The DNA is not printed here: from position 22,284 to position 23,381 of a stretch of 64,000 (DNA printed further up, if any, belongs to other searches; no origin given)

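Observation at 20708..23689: Translationally coupled four-gene operon: an orphan 133-aa protein followed by three paralogous double-YbjQ (UPF0145) proteins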

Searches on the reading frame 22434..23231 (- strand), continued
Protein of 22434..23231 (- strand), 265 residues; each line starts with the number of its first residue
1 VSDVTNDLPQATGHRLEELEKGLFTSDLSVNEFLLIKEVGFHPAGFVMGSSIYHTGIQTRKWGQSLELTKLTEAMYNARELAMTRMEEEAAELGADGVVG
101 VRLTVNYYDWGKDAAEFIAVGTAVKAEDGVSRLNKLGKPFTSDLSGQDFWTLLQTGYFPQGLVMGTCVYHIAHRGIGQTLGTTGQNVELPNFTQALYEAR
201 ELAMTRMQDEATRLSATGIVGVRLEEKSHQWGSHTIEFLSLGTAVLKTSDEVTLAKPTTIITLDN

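Call 85: find_encoding_contigs(protein=P0299, flank=7000, max_places=1)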
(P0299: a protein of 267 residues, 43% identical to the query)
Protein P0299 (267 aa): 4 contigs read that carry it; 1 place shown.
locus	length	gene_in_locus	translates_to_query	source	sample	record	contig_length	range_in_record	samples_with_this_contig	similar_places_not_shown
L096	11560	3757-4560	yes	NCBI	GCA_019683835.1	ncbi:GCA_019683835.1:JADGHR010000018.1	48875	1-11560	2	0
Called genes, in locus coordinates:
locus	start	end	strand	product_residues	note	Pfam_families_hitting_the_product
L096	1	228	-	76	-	?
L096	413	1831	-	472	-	PF00390:malic, PF03949:Malic_M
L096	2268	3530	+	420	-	PF01548:DEDD_Tnp_IS110, PF02371:Transposase_20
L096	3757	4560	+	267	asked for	PF01906:YbjQ_1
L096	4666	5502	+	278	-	PF01906:YbjQ_1 (faint)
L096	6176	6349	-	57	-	-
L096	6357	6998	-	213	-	PF10108:DNA_pol_B_exo2, PF03104:DNA_pol_B_exo1 (weak)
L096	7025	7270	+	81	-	PF00589:Phage_integrase (weak)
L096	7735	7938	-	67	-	-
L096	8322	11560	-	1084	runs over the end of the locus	PF00486:Trans_reg_C (weak), PF03704:BTAD, PF14559:TPR_19 (faint), PF07719:TPR_2 (faint), PF13424:TPR_12 (faint), PF13191:AAA_16, PF17874:TPR_MalT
